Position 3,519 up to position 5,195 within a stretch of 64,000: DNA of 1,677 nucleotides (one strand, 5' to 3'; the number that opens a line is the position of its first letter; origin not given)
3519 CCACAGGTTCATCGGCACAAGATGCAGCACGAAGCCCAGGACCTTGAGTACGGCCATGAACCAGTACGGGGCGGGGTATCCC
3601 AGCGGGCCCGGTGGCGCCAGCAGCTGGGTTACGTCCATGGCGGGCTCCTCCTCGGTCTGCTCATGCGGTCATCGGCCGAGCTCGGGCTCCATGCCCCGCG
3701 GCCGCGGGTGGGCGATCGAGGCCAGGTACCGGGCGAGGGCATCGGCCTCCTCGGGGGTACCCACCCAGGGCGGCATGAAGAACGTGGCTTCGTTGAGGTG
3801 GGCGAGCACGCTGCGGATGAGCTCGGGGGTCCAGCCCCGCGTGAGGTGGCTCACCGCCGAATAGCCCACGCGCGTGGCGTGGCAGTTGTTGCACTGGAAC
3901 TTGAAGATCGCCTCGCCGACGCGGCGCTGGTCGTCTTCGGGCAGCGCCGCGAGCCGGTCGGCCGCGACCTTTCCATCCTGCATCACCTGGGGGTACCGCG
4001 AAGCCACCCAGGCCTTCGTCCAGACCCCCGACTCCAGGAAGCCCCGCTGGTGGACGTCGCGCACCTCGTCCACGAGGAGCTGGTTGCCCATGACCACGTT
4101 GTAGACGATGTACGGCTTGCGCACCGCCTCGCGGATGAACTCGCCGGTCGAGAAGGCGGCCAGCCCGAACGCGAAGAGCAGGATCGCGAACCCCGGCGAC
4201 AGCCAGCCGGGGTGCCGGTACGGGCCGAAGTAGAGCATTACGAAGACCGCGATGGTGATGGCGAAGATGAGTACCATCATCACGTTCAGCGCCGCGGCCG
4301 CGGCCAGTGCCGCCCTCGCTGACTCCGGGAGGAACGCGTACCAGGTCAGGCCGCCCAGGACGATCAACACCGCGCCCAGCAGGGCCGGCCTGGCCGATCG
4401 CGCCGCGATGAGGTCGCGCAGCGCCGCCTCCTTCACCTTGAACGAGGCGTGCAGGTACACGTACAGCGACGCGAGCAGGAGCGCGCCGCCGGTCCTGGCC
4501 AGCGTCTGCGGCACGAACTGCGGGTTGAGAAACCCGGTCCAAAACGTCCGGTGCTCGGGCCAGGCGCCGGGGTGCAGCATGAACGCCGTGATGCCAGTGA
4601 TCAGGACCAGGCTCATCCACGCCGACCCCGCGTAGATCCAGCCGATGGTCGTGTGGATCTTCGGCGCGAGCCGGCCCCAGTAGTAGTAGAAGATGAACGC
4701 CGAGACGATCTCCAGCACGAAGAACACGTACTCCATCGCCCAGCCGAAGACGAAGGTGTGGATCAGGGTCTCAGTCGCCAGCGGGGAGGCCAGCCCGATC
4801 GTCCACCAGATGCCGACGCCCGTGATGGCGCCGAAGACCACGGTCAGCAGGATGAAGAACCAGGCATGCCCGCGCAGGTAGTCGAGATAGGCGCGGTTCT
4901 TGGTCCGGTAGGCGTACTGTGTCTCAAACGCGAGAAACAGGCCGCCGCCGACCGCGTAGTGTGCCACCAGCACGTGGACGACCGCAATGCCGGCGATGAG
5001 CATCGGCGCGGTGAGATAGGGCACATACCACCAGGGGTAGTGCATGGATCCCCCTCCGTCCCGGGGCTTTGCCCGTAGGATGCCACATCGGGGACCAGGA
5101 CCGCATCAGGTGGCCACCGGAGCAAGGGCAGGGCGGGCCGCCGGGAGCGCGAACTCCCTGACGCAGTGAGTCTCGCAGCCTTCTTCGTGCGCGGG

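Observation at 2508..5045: Cytochrome bd subunit-I homolog fused to a C-terminal cytochrome c (CNNCH), with an unrelated membrane protein in place of CydB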

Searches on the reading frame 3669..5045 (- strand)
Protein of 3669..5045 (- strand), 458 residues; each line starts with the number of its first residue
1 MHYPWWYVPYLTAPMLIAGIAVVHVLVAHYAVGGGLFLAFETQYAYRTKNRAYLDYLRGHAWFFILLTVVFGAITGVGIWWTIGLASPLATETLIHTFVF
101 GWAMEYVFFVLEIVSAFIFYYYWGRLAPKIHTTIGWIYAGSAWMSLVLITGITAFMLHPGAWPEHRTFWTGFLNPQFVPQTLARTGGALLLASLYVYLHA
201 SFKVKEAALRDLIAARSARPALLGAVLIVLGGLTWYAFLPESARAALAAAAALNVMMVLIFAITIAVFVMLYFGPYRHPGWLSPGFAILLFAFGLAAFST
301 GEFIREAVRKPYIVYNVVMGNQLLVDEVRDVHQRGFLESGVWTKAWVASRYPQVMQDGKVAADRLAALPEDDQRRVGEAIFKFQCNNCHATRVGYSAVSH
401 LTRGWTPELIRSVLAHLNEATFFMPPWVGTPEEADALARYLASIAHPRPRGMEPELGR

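Call 3: search_protein_families(library=pfam, proteins=[window:3669-5045:-], max_evalue=1)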
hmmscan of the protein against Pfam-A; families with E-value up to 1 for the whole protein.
window:3669-5045:- (458 aa): 2 families
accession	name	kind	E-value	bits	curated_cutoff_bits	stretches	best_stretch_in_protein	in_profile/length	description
PF01654.22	Cyt_bd_oxida_I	-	1.1e-14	54.3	26.2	2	18-229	7-223/418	Cytochrome bd terminal oxidase subunit I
PF13442.11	Cytochrome_CBB3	-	7.2e-09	36.3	27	1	375-441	4-68/68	Cytochrome C oxidase, cbb3-type, subunit III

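Call 4: search_protein_families(library=ncbifam, proteins=[window:3669-5045:-], max_evalue=1)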
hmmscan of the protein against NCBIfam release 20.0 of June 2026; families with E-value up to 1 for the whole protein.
window:3669-5045:- (458 aa): 2 families
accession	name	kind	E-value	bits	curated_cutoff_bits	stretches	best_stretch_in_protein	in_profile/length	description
NF045951.1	MAG0110_fam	subfamily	0.0078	15.5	98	1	223-299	24-100/237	MAG0110 family membrane protein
NF045773.1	cytochro_C550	exception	0.059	13.3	125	1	370-442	45-117/118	cytochrome c550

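Call 6: find_homologous_proteins(query=window:3669-5045:-)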
Query window:3669-5045:- (458 aa): 1810 proteins with E <= 0.001 among 8000 candidates; the best 120 are listed.
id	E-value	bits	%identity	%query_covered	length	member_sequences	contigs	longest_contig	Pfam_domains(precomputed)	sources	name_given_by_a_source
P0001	0.0e+0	1040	100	100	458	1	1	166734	PF13442.12,PF01654.23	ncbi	-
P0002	7.0e-277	937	89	100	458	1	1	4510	PF13442.12,PF01654.23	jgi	jgi:cytochrome d ubiquinol oxidase subunit I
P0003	2.3e-261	886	84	100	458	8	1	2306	PF13442.12,PF01654.23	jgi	-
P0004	1.5e-255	867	82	100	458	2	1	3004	PF13442.12,PF01654.23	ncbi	-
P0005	1.0e-254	864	82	100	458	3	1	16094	PF13442.12,PF01654.23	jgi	jgi:cytochrome d ubiquinol oxidase subunit I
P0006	1.7e-254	863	81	100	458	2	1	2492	PF13442.12,PF01654.23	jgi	jgi:cytochrome bd-type quinol oxidase subunit 1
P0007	3.4e-254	862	81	100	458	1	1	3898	PF13442.12,PF01654.23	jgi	jgi:cytochrome bd-type quinol oxidase subunit 1/mono/diheme cytochrome c family protein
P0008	5.6e-250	848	81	99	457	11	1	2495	PF13442.12,PF01654.23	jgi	jgi:cytochrome bd-type quinol oxidase subunit 1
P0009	2.4e-248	843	80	100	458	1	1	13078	PF13442.12,PF01654.23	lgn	-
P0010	4.1e-243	826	78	100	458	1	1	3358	PF13442.12,PF01654.23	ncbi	-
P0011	5.8e-240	815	81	97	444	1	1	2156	PF13442.12,PF01654.23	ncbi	-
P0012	1.1e-239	814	77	100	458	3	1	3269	PF13442.12,PF01654.23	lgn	-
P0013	2.7e-238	810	77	100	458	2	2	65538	PF13442.12,PF01654.23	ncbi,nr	ncbi:MAG: cytochrome ubiquinol oxidase subunit I [Armatimonadota bacterium]|nr:cytochrome ubiquinol 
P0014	1.3e-234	797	75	100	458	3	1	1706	PF13442.12,PF01654.23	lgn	-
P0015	7.8e-229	778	73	99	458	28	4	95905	PF13442.12,PF01654.23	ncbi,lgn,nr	ncbi:hypothetical protein HRbin10_00459 [bacterium HR10]|nr:hypothetical protein HRbin10_00459 [bact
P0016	1.3e-228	778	73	100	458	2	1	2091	PF13442.12,PF01654.23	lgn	-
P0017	7.5e-228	775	73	99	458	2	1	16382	PF13442.12,PF01654.23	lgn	-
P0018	1.0e-227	775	75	99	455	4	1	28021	PF13442.12,PF01654.23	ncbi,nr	ncbi:MAG: cytochrome ubiquinol oxidase subunit I [Armatimonadota bacterium]|nr:cytochrome ubiquinol 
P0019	2.8e-227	773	73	99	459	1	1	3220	PF13442.12,PF01654.23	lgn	-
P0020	3.0e-227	773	73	99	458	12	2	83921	PF13442.12,PF01654.23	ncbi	-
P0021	3.8e-227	773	74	99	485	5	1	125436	PF13442.12,PF01654.23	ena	-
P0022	2.8e-226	770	73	99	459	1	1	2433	PF13442.12,PF01654.23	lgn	-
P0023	3.8e-226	770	73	99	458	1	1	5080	PF13442.12,PF01654.23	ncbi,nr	ncbi:MAG: cytochrome ubiquinol oxidase subunit I [Candidatus Latescibacteria bacterium]|nr:cytochrom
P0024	1.2e-225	768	73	99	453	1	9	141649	PF13442.12,PF01654.23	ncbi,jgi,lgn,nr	ncbi:MAG: hypothetical protein FJX73_05675 [Armatimonadetes bacterium]|nr:hypothetical protein [Arma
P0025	1.5e-225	768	72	100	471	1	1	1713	PF13442.12,PF01654.23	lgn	-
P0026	4.3e-225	766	73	99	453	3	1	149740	PF13442.12,PF01654.23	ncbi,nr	ncbi:MAG: cytochrome ubiquinol oxidase subunit I [bacterium]|nr:cytochrome ubiquinol oxidase subunit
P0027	1.0e-224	765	72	99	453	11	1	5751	PF13442.12,PF01654.23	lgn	-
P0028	1.4e-224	764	73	99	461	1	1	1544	PF13442.12,PF01654.23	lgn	-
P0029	3.8e-224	763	72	98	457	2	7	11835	PF13442.12,PF01654.23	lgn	-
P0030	5.4e-224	763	73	99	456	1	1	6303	PF13442.12,PF01654.23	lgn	-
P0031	1.4e-223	761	72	99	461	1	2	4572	PF13442.12,PF01654.23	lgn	-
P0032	3.0e-223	760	72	99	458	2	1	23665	PF13442.12,PF01654.23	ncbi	-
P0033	3.8e-223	760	72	99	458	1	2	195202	PF01654.23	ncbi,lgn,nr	ncbi:MAG: cytochrome ubiquinol oxidase subunit I [candidate division Zixibacteria bacterium]|nr:cyto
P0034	6.2e-223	759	73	99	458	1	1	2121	PF13442.12,PF01654.23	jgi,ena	-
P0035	1.5e-222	758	71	99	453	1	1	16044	PF13442.12,PF01654.23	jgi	jgi:cytochrome d ubiquinol oxidase subunit I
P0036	2.5e-222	757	72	100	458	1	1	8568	PF13442.12,PF01654.23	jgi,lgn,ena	-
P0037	4.7e-222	756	71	100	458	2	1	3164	PF13442.12,PF01654.23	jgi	jgi:cytochrome d ubiquinol oxidase subunit I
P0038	9.7e-222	755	71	99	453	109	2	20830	PF13442.12,PF01654.23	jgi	jgi:cytochrome d ubiquinol oxidase subunit I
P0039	9.8e-222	755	71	99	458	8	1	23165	PF13442.12,PF01654.23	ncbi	-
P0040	1.0e-221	755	71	100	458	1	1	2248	PF28413.1,PF13442.12,PF01654.23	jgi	-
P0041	1.6e-221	754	71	99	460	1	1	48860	PF13442.12,PF01654.23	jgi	-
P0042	2.5e-221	754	72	99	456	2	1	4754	PF13442.12,PF01654.23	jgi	jgi:cytochrome bd-type quinol oxidase subunit 1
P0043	2.7e-221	754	71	100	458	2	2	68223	PF13442.12,PF01654.23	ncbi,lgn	-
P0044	3.3e-221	753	71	99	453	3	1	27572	PF13442.12,PF01654.23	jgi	jgi:cytochrome d ubiquinol oxidase subunit I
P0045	4.2e-221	753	72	99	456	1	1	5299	PF13442.12,PF01654.23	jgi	-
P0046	4.8e-221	753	71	99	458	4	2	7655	PF01654.23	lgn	-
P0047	7.4e-221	752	73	99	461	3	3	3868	PF13442.12,PF01654.23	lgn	-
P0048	8.2e-221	752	72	99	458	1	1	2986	PF13442.12,PF01654.23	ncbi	-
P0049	9.8e-221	752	71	99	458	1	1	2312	PF13442.12,PF01654.23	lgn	-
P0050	1.5e-220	751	71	99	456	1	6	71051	PF13442.12,PF01654.23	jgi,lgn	jgi:cytochrome bd-type quinol oxidase subunit 1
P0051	2.6e-220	750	71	99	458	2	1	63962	PF13442.12,PF01654.23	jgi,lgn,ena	-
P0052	2.8e-220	750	72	99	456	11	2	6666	PF13442.12,PF01654.23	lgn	-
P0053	3.7e-220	750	72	99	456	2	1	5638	PF13442.12,PF01654.23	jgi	jgi:mono/diheme cytochrome c family protein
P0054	5.9e-220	749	70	100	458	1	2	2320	PF13442.12,PF01654.23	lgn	-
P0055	9.8e-220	748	71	99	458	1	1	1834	PF13442.12,PF01654.23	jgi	jgi:cytochrome d ubiquinol oxidase subunit I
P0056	2.0e-219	747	70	100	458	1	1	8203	PF28413.1,PF13442.12,PF01654.23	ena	-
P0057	3.6e-219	747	70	100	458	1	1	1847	PF28413.1,PF13442.12,PF01654.23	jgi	jgi:cytochrome d ubiquinol oxidase subunit I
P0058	4.4e-219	746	71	99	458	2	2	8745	PF13442.12,PF01654.23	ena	-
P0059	5.2e-219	746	70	100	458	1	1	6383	PF13442.12,PF01654.23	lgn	-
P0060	9.2e-219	745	70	99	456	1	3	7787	PF13442.12,PF01654.23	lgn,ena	-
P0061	2.0e-218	744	72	99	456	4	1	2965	PF01654.23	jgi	jgi:cytochrome d ubiquinol oxidase subunit I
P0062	2.1e-218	744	70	100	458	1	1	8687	PF28413.1,PF13442.12,PF01654.23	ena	-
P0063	2.5e-218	744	70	100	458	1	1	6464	PF28413.1,PF13442.12,PF01654.23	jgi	-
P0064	2.9e-218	744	70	100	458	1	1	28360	PF13442.12,PF01654.23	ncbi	-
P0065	3.1e-218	744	71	99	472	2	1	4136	PF13442.12,PF01654.23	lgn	-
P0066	3.1e-218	743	71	99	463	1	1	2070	PF13442.12,PF01654.23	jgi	jgi:cytochrome d ubiquinol oxidase subunit I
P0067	4.3e-218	743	70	100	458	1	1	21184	PF28413.1,PF13442.12,PF01654.23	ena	-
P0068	5.9e-218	743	70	99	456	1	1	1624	PF13442.12,PF01654.23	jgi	jgi:cytochrome d ubiquinol oxidase subunit I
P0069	2.1e-217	741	70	99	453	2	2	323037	PF13442.12,PF01654.23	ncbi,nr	ncbi:MAG: cytochrome ubiquinol oxidase subunit I [Candidatus Bipolaricaulota bacterium]|nr:cytochrom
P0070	3.4e-217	740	69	100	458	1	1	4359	PF13442.12,PF01654.23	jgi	jgi:cytochrome bd-type quinol oxidase subunit 1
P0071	4.8e-217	740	70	99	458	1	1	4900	PF13442.12,PF01654.23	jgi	jgi:cytochrome d ubiquinol oxidase subunit I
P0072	5.7e-217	739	70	99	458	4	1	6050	PF13442.12,PF01654.23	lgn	-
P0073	6.4e-217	739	71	99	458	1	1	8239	PF13442.12,PF01654.23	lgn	-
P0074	1.7e-216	738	70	99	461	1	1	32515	PF13442.12,PF01654.23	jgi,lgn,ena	-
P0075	1.9e-216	738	68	100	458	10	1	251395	PF13442.12,PF01654.23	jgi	jgi:cytochrome d ubiquinol oxidase subunit I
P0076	2.1e-216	738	69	99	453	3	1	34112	PF13442.12,PF01654.23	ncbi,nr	ncbi:MAG: cytochrome ubiquinol oxidase subunit I [Candidatus Bipolaricaulota bacterium]|nr:cytochrom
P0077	2.5e-216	737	70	99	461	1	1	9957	PF13442.12,PF01654.23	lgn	-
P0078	8.3e-216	736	71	100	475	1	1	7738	PF01654.23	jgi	-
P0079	1.6e-215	735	70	99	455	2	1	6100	PF13442.12,PF01654.23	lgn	-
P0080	1.7e-215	735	68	99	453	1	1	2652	PF13442.12,PF01654.23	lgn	-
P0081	2.5e-215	734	71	100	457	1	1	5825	PF13442.12,PF01654.23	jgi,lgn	-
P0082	3.8e-215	733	69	100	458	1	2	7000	PF13442.12,PF01654.23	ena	-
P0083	4.3e-215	733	71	99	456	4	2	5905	PF13442.12,PF01654.23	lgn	-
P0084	6.4e-215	733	71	97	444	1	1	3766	PF13442.12,PF01654.23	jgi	jgi:cytochrome bd-type quinol oxidase subunit 1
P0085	6.8e-215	733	71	99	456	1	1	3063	PF13442.12,PF01654.23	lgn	-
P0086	1.2e-214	732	69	100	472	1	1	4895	PF13442.12,PF01654.23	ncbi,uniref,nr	ncbi:MAG: cytochrome ubiquinol oxidase subunit I [Candidatus Tectomicrobia bacterium]|uniref:Cytochr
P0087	1.6e-214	731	69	99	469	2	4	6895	PF13442.12,PF01654.23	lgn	-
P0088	1.7e-214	731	71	99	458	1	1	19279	PF01654.23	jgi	jgi:mono/diheme cytochrome c family protein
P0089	2.3e-214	731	69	100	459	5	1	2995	PF13442.12,PF01654.23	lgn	-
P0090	4.1e-214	730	70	100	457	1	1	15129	PF01654.23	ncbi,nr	ncbi:MAG: cytochrome ubiquinol oxidase subunit I [Planctomycetes bacterium]|nr:cytochrome ubiquinol 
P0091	6.3e-214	729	69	100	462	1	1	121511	PF13442.12,PF01654.23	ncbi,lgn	-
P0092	7.3e-214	729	69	99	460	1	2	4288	PF01654.23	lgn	-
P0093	8.1e-214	729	69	98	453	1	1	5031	PF13442.12,PF01654.23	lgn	-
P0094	1.2e-213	728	69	99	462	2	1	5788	PF13442.12,PF01654.23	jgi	-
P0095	1.4e-213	728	69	99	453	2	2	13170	PF13442.12,PF01654.23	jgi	-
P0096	4.5e-213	727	67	100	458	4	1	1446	PF13442.12,PF01654.23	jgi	jgi:cytochrome bd-type quinol oxidase subunit 1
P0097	5.1e-213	726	69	99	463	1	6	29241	PF13442.12,PF01654.23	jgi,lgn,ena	-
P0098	7.0e-213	726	68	100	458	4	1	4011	PF13442.12,PF01654.23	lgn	-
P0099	7.7e-213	726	70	99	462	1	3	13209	PF13442.12,PF01654.23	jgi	jgi:cytochrome bd-type quinol oxidase subunit 1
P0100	1.1e-212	725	70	97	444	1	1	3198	PF13442.12,PF01654.23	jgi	jgi:cytochrome bd-type quinol oxidase subunit 1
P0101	1.9e-212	724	70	99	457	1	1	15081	PF13442.12,PF01654.23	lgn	-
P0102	1.9e-212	724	71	96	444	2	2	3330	PF13442.12,PF01654.23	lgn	-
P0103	2.7e-212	724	67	99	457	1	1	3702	PF13442.12,PF01654.23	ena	-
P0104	2.9e-212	724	72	96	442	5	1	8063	PF13442.12,PF01654.23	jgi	jgi:cytochrome bd-type quinol oxidase subunit 1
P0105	2.9e-212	724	70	100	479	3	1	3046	PF13442.12,PF01654.23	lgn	-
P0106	3.1e-212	724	69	99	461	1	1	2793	PF13442.12,PF01654.23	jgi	jgi:cytochrome d ubiquinol oxidase subunit I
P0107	4.4e-212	723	69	99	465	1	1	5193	PF13442.12,PF01654.23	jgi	jgi:cytochrome bd-type quinol oxidase subunit 1/mono/diheme cytochrome c family protein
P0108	4.8e-212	723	68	99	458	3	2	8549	PF01654.23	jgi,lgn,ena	-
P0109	9.2e-212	722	69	100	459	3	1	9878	PF13442.12,PF01654.23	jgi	jgi:cytochrome bd-type quinol oxidase subunit 1/mono/diheme cytochrome c family protein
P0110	1.3e-211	722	71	96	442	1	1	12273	PF13442.12,PF01654.23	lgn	-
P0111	1.5e-211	722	69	100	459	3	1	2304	PF01654.23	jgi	jgi:cytochrome d ubiquinol oxidase subunit I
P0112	1.5e-211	721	69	99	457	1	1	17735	PF13442.12,PF01654.23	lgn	-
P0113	2.1e-211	721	69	99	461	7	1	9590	PF13442.12,PF01654.23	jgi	jgi:cytochrome d ubiquinol oxidase subunit I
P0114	3.2e-211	720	69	99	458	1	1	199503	PF01654.23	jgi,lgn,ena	-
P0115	3.3e-211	720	68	100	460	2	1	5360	PF01654.23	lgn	-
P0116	3.5e-211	720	69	100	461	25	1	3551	PF13442.12,PF01654.23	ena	-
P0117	4.0e-211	720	67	99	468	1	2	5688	PF01654.23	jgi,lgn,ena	-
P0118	1.1e-210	719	70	100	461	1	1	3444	PF13442.12,PF01654.23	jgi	jgi:cytochrome d ubiquinol oxidase subunit I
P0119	1.1e-210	719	68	99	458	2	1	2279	PF13442.12,PF01654.23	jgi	-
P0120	2.1e-210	718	66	100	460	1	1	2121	PF01654.23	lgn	-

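Call 13: search_solved_structures(query=A1, max_evalue=1, show_alignments=2)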
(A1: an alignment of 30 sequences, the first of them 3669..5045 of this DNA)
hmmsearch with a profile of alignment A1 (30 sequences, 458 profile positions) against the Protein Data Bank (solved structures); distinct sequences matched with E-value up to 1: 5.
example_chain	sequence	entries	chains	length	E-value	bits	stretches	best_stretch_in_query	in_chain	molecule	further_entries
5doq_A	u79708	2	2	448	1.4e-07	33.8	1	8-194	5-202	Bd-type quinol oxidase subunit I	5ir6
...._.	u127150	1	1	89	0.006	18.5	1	378-446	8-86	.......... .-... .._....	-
1c6o_A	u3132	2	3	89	0.17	13.8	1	374-442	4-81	CYTOCHROME C6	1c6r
1a2s_A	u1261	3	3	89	0.28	13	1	374-441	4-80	CYTOCHROME C6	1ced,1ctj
6rko_A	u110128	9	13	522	0.91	11.3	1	17-159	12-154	Cytochrome bd-I ubiquinol oxidase subunit 1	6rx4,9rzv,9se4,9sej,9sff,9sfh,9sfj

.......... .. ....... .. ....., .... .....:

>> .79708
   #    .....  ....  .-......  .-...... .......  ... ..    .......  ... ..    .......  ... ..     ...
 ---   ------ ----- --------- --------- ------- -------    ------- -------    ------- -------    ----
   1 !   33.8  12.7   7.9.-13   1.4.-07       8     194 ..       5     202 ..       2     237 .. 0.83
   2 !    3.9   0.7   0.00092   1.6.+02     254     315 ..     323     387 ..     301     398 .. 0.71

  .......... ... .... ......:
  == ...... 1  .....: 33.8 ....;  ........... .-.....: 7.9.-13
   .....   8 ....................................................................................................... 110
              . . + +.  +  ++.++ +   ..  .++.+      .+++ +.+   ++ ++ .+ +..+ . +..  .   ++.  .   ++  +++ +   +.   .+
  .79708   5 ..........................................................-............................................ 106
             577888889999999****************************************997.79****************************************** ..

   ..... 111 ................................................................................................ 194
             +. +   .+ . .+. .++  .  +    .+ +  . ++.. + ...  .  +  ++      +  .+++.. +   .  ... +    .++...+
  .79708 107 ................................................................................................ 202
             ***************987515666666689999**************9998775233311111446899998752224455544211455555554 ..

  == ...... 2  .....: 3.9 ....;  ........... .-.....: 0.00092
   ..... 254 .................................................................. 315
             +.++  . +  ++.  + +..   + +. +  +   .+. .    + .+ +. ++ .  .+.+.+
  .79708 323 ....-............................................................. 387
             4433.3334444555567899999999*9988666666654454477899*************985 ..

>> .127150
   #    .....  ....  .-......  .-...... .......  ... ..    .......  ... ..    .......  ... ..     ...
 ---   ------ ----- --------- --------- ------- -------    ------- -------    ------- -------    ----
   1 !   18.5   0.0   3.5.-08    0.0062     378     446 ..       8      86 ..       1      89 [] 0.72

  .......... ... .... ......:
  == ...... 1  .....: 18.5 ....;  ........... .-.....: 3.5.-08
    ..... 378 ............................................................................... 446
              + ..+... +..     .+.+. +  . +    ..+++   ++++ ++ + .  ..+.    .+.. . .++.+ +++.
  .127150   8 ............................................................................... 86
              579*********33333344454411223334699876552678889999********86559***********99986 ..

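Call 19: find_encoding_contigs(protein=window:3669-5045:-, flank=8000, max_places=3)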
Protein window:3669-5045:- (458 aa): no gene with exactly this product is on record in the collection.

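Call 20: find_encoding_contigs(protein=P0069, flank=8000, max_places=2)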
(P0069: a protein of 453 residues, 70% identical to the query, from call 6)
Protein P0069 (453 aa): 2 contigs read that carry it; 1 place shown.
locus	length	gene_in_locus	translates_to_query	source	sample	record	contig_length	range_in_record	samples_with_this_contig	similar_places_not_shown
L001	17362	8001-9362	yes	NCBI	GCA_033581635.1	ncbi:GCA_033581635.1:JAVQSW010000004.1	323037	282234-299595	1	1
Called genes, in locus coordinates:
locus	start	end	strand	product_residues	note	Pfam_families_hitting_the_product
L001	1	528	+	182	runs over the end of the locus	PF04143:Sulf_transp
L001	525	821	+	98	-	PF02583:Trns_repr_metal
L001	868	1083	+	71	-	PF11127:YgaP-like_TM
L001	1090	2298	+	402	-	PF07992:Pyr_redox_2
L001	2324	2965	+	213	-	PF00085:Thioredoxin (faint), PF13098:Thioredoxin_2 (faint), PF23357:DUF7088 (faint), PF00462:Glutaredoxin (faint), PF13192:Thioredoxin_3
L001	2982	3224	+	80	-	PF00462:Glutaredoxin, PF13417:GST_N_3 (weak), PF13409:GST_N_2 (weak)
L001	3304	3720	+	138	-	PF01402:RHH_1, PF08753:NikR_C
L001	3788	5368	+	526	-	PF00496:SBP_bac_5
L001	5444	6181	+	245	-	PF02585:PIG-L (weak)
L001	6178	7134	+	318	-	PF19300:BPD_transp_1_N (weak), PF00528:BPD_transp_1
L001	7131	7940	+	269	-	PF00528:BPD_transp_1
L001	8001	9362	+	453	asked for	PF01654:Cyt_bd_oxida_I, PF13442:Cytochrome_CBB3 (weak)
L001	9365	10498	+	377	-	-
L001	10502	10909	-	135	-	PF04238:DUF420, PF10067:DUF2306 (faint)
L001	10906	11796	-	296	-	PF01040:UbiA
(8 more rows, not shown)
